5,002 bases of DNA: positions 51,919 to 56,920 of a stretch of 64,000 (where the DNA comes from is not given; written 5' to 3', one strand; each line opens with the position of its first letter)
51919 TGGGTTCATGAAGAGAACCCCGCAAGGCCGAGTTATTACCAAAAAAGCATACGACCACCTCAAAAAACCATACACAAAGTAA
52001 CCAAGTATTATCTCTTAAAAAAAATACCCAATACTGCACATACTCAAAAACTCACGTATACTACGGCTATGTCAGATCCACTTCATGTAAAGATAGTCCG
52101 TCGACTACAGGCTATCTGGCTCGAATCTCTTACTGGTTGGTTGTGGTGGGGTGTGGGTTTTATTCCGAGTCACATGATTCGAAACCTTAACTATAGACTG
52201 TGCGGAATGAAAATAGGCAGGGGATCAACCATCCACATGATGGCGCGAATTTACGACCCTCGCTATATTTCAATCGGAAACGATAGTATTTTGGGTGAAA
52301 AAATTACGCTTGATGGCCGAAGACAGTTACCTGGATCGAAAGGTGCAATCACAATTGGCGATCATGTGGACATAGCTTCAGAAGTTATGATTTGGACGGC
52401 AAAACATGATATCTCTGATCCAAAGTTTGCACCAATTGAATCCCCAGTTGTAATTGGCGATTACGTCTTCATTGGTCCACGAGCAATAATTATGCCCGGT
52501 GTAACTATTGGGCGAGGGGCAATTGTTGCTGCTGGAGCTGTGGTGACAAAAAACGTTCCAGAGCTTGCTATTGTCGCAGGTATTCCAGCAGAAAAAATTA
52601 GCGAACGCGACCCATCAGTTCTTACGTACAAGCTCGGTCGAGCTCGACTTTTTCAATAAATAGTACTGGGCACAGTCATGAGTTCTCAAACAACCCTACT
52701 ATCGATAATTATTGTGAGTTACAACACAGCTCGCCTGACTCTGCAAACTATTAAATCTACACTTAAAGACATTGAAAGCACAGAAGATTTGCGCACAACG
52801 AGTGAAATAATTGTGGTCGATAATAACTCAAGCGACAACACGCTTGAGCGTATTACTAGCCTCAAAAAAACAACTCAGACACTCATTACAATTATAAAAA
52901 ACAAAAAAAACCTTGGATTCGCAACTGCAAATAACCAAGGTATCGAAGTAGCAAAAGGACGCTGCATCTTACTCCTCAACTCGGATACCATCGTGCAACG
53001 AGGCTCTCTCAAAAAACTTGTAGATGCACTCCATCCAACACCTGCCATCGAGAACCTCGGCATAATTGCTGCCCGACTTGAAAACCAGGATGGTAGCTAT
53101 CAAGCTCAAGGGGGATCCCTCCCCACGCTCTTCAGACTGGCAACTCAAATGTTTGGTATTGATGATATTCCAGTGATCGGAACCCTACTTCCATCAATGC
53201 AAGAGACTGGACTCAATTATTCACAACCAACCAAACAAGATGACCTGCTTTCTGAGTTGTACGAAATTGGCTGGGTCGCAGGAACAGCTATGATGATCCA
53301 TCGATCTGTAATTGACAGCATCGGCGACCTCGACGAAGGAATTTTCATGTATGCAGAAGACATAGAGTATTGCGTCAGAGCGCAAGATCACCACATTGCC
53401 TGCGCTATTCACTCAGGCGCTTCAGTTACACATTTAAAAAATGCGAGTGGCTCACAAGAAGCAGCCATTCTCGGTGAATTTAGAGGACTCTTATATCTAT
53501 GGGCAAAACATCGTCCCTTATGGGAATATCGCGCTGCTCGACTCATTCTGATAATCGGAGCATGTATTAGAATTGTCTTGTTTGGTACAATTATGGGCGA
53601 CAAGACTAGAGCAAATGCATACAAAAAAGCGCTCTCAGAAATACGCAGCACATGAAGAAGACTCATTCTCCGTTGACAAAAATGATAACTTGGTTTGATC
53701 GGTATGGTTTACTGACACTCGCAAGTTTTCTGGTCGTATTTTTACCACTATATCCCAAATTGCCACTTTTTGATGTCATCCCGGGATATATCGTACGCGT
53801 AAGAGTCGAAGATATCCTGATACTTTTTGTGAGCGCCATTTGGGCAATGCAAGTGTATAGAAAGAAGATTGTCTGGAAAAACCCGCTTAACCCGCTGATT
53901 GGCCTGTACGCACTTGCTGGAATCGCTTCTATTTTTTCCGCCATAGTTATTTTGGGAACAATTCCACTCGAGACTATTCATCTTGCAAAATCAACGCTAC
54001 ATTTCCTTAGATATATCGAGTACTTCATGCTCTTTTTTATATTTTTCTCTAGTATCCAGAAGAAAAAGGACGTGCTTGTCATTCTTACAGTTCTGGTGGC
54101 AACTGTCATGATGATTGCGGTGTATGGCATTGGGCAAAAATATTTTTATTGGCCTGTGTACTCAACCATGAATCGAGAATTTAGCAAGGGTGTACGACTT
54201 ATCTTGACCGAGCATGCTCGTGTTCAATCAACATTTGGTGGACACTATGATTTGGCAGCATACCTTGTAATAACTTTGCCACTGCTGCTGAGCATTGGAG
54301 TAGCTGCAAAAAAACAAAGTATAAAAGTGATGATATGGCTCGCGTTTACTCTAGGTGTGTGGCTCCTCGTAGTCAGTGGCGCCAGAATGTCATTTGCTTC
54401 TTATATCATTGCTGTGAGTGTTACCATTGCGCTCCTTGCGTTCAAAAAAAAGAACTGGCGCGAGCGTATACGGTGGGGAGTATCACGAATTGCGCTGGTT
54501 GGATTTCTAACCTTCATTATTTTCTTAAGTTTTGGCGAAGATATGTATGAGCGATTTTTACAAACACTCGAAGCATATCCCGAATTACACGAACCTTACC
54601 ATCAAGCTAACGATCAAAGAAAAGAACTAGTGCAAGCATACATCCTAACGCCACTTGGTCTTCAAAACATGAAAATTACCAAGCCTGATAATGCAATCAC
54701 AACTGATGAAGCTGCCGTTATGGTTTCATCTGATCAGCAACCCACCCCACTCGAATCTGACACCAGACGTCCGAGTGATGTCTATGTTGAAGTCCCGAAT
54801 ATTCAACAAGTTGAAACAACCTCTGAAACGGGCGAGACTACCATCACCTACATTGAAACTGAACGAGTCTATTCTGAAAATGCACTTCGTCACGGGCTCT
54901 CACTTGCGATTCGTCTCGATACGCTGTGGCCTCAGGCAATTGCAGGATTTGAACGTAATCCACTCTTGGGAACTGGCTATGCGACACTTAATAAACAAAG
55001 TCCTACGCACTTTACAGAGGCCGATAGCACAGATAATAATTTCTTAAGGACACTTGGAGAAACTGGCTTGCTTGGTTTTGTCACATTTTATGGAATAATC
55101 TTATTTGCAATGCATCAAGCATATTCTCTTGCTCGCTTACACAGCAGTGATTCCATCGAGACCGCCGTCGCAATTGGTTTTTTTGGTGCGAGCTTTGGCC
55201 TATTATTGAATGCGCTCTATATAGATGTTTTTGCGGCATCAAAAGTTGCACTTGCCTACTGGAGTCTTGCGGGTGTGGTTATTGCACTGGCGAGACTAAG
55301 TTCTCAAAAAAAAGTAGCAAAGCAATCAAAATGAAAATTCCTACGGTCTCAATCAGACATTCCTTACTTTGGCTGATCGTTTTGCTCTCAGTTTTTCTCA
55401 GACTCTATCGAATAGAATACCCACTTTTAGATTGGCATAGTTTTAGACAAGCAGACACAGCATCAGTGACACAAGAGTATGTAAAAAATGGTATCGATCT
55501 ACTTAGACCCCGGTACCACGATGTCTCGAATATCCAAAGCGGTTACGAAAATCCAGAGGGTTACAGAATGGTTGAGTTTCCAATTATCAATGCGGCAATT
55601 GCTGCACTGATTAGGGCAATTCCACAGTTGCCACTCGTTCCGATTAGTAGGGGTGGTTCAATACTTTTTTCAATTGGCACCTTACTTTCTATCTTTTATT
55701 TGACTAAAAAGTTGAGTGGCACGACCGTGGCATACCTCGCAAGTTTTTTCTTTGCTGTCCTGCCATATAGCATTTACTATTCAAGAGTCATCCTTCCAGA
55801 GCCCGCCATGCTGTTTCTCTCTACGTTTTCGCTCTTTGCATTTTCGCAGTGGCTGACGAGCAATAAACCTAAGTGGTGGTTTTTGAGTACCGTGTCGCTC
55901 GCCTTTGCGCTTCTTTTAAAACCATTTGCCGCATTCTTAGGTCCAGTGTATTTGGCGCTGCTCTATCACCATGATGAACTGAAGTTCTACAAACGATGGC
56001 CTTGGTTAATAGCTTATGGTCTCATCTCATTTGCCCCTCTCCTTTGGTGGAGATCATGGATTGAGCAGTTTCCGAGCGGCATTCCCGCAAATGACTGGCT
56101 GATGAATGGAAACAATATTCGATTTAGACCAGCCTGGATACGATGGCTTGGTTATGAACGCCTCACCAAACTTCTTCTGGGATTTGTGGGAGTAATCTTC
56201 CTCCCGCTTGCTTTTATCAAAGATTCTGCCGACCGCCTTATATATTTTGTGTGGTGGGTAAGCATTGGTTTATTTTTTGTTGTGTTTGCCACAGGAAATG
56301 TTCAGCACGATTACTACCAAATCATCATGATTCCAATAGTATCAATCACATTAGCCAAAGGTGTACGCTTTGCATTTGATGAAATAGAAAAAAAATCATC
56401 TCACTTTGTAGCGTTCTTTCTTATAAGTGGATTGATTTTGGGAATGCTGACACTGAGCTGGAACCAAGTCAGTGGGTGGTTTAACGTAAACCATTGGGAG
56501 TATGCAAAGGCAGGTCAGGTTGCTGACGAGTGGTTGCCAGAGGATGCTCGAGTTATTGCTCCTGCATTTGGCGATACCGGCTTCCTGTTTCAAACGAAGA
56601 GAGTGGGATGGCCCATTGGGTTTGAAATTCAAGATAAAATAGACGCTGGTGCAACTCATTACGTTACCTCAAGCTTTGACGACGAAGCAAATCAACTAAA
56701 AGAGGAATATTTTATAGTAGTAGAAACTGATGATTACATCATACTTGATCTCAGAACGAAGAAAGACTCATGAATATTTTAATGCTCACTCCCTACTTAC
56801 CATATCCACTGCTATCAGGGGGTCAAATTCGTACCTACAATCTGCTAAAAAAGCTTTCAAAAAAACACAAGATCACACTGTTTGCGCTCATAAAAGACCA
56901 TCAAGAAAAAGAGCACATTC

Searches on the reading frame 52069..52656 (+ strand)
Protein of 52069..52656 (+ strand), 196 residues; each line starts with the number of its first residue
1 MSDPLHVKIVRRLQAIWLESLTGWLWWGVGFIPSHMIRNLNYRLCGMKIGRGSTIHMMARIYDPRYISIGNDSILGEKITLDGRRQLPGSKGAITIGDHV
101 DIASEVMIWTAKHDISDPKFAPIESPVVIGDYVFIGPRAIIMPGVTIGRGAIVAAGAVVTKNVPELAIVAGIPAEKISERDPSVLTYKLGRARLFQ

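Call 21: search_protein_families(library=pfam, proteins=[window:52069-52656:+], max_evalue=0.001)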
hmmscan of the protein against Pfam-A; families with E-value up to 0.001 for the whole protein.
window:52069-52656:+ (196 aa): 2 families
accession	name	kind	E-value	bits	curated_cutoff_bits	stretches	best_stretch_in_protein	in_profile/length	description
PF00132.30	Hexapep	-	1e-14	53.9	27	1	127-161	2-36/36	Bacterial transferase hexapeptide (six repeats)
PF14602.12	Hexapep_2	-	3.7e-10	39.8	27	1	126-161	1-34/34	Hexapeptide repeat of succinyl-transferase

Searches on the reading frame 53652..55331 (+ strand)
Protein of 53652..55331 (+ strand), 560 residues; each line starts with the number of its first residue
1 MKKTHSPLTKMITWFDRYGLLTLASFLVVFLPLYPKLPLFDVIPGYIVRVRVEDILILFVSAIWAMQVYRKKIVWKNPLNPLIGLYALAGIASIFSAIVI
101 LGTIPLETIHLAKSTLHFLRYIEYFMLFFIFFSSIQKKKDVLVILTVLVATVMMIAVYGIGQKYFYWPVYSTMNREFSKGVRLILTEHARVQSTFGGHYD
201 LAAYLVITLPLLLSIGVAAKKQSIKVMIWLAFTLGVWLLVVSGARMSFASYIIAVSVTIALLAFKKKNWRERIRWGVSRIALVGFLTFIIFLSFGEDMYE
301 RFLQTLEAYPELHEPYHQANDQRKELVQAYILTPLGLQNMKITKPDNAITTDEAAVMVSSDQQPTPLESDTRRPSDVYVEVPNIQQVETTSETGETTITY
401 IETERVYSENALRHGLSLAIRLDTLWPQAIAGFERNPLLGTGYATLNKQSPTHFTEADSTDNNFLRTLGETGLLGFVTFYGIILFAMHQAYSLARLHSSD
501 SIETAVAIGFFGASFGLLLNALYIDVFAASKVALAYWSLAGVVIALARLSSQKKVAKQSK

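Call 5: search_protein_families(library=pfam, proteins=[window:53652-55331:+], max_evalue=0.1)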
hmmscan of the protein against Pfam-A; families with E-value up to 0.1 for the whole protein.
window:53652-55331:+ (560 aa): 1 family
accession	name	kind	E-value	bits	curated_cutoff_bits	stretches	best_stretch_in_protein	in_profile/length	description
PF04932.20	Wzy_C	-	2.1e-10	41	31.7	2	417-479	80-148/149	O-Antigen ligase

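Call 24: search_protein_families(library=ncbifam, proteins=[window:53652-55331:+], max_evalue=1)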
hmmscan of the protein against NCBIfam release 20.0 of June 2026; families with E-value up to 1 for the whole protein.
window:53652-55331:+ (560 aa): 0 families

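Call 84: list_cluster_members(proteins=[P0001, P0121, window:53652-55331:+, P0003, P0006, P0069])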
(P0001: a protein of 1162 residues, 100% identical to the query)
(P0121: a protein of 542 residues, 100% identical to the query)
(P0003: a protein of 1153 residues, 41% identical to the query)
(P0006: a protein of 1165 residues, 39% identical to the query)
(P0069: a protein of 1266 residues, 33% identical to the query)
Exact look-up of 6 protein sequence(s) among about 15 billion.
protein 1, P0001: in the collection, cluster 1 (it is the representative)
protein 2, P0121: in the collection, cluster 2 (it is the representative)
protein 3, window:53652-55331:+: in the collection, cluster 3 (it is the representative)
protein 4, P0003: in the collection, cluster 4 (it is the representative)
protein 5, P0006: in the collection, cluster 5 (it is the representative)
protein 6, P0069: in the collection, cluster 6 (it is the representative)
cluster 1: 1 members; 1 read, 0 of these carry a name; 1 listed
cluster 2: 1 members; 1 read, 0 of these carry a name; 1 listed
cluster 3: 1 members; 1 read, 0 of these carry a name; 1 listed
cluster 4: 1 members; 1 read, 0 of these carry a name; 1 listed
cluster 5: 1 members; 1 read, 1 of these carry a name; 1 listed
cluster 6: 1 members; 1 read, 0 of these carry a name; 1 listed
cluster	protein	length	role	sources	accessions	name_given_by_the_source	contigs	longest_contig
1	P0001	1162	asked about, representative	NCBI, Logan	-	-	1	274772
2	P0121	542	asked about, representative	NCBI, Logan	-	-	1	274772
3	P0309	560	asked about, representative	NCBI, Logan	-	-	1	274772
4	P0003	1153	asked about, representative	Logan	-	-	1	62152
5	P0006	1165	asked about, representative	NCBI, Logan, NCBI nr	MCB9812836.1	MAG: O-antigen ligase family protein [Pseudomonadales bacterium] | O-antigen ligase family protein [Pseudomonadales bacterium]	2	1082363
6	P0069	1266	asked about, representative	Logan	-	-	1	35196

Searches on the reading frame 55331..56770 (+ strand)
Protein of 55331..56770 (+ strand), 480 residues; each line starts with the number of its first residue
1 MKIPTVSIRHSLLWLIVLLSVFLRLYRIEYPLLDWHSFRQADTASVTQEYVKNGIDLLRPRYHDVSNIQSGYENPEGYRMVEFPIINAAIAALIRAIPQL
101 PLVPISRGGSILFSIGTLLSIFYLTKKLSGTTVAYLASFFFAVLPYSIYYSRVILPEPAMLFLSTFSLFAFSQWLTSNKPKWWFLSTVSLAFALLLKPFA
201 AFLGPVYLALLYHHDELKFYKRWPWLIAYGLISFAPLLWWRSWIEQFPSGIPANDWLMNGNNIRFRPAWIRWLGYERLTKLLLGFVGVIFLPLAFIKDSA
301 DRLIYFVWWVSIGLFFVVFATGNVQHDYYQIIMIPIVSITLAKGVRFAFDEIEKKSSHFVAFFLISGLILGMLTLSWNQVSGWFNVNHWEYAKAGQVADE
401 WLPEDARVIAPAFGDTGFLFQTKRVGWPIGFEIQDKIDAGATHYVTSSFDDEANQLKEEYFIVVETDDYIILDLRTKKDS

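Call 21: search_protein_families(library=pfam, proteins=[window:55331-56770:+], max_evalue=0.001)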
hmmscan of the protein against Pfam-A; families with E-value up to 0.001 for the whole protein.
window:55331-56770:+ (480 aa): 2 families
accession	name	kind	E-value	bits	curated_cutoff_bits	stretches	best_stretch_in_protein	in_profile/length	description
PF13231.12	PMT_2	-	3.9e-15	56.9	26.1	1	108-240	26-160/160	Dolichyl-phosphate-mannose-protein mannosyltransferase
PF02366.24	PMT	-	2.1e-09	37.7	22.7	1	107-225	86-211/245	Dolichyl-phosphate-mannose-protein mannosyltransferase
